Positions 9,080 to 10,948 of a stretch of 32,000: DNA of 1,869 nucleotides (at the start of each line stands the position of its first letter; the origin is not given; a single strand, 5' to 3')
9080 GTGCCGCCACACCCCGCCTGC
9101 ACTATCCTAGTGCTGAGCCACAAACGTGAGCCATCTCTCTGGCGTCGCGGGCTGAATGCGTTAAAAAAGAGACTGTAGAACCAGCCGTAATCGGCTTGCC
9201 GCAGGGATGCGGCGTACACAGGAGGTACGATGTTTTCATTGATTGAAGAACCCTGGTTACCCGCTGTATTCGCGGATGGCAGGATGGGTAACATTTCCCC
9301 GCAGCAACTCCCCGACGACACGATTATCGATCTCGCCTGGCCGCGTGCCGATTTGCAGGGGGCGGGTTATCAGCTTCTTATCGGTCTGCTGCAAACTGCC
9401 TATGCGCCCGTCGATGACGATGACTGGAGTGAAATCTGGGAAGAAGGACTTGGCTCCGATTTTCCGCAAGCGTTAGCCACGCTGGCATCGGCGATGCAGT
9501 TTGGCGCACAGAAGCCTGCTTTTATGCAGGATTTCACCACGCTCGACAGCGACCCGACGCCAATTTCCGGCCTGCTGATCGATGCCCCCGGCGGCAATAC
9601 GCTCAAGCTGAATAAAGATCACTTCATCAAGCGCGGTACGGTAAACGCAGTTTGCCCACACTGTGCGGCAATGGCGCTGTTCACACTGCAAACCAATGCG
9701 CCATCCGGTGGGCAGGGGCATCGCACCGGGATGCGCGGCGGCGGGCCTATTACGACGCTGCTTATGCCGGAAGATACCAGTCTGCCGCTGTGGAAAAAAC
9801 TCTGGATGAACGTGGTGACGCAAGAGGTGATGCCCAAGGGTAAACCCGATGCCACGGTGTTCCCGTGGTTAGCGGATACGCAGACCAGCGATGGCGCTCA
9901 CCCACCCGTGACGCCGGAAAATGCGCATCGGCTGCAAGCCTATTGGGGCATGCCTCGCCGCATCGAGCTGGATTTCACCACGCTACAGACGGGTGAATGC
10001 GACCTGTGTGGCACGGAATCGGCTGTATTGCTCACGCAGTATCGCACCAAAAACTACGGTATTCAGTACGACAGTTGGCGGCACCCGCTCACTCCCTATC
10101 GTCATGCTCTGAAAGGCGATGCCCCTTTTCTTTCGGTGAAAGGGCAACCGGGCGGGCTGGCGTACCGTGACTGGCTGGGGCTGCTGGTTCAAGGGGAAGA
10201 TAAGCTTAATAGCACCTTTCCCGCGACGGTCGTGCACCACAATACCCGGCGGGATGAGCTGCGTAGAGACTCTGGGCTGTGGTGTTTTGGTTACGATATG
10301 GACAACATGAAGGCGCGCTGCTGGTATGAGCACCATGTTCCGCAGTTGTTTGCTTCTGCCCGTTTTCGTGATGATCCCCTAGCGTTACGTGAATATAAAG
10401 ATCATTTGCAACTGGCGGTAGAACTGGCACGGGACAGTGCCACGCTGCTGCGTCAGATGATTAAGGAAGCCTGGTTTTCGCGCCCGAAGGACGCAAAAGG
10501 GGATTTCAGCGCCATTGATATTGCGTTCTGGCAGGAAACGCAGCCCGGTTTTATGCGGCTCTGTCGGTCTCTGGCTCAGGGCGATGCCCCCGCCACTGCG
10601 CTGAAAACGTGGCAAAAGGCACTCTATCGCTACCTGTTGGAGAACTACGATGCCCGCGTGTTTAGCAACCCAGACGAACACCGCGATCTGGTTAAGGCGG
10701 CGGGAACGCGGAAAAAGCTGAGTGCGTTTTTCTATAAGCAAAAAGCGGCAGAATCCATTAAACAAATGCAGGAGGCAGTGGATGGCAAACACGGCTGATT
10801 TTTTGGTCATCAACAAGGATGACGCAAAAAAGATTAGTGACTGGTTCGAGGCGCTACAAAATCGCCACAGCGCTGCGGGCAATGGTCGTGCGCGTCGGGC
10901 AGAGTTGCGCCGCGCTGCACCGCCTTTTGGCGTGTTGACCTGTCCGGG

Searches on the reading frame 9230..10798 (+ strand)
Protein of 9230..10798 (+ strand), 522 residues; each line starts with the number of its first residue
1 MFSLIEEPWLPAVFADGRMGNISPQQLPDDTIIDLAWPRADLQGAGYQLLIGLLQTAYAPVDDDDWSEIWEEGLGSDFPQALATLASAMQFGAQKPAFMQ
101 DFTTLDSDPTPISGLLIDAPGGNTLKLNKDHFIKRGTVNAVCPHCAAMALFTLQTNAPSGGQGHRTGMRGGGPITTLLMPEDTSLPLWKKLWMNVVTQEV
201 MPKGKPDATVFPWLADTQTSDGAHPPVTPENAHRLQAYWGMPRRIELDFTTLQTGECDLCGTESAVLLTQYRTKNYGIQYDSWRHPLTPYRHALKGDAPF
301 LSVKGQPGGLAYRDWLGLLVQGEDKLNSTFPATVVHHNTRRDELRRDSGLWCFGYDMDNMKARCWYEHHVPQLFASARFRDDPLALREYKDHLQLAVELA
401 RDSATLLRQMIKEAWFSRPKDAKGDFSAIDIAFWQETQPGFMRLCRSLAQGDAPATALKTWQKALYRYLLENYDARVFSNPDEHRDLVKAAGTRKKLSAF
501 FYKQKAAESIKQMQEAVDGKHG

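Call 51: find_related_loci(query=window:9230-10798:+, collection=genome_contigs, flank=7000)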
Query window:9230-10798:+ (522 aa) in genome_contigs; peptide patterns used: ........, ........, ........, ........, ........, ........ (x = any residue, [..] = any of these).
125 stretches matched a pattern; 87 encode a relative of the query (tblastn E <= 1e-3); the best 80 are kept; 78 distinct loci.
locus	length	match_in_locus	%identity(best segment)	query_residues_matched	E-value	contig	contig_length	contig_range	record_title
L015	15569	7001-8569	98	1-522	0e+0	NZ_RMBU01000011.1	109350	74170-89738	Pectobacterium versatile strain CFBP6051 Pectobacterium_sp._CFBP6051_contig_11, whole genome shotgun sequence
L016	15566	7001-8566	97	1-522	0e+0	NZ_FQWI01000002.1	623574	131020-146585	Pectobacterium carotovorum strain DSM 30168, whole genome shotgun sequence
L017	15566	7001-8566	93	1-522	0e+0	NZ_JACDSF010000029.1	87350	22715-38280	Pectobacterium brasiliense strain CFBP8736 Pectobacterium_brasiliense_CFBP8736_contig_29, whole genome shotgun sequence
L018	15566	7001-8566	88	1-522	0e+0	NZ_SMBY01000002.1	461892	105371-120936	Samsonia erythrinae strain DSM 16730 Ga0244673_102, whole genome shotgun sequence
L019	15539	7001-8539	77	1-522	0e+0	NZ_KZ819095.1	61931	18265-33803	Brenneria corticis strain CFCC 11842 scaffold25, whole genome shotgun sequence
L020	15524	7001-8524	77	1-517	0e+0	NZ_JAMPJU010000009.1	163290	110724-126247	Brenneria izbisi strain KBI 423 NODE_9_length_163290_cov_338.280774, whole genome shotgun sequence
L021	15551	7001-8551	76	1-522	0e+0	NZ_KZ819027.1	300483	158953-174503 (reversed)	Brenneria roseae subsp. roseae strain LMG 27714 scaffold6, whole genome shotgun sequence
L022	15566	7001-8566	89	1-522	0e+0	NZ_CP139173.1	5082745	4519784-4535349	Pectobacterium polonicum strain LMG 31077 chromosome, complete genome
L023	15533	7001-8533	61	1-522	0e+0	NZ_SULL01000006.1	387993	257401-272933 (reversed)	Dickeya oryzae strain ZYY5 contig6, whole genome shotgun sequence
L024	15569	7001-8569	91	1-522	0e+0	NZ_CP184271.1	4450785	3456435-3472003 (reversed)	Pectobacterium colocasium strain CSR2 chromosome, complete genome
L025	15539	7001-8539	56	2-513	0e+0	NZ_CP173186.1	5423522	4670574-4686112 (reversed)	Serratia aquatilis strain 2015-2462-01 chromosome, complete genome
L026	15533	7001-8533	60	1-519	0e+0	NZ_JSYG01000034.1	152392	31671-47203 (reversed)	Dickeya undicola strain 2B12 contig_34, whole genome shotgun sequence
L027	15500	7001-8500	54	4-506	1e-168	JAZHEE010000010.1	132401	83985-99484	Rosenbergiella sp. YN46 NODE_10_length_132401_cov_1885.444039, whole genome shotgun sequence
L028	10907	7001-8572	45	2-518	3e-145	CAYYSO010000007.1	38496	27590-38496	MAG TPA_asm: uncultured Methylomarinum sp. isolate SRP216583_co2_210 genome assembly, contig: NODE_540_length_38496_cov_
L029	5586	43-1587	45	2-511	5e-143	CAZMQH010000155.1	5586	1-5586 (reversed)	MAG TPA_asm: uncultured Methylomarinum sp. isolate binchicken_co112_12 genome assembly, contig: NODE_8366_length_5586_co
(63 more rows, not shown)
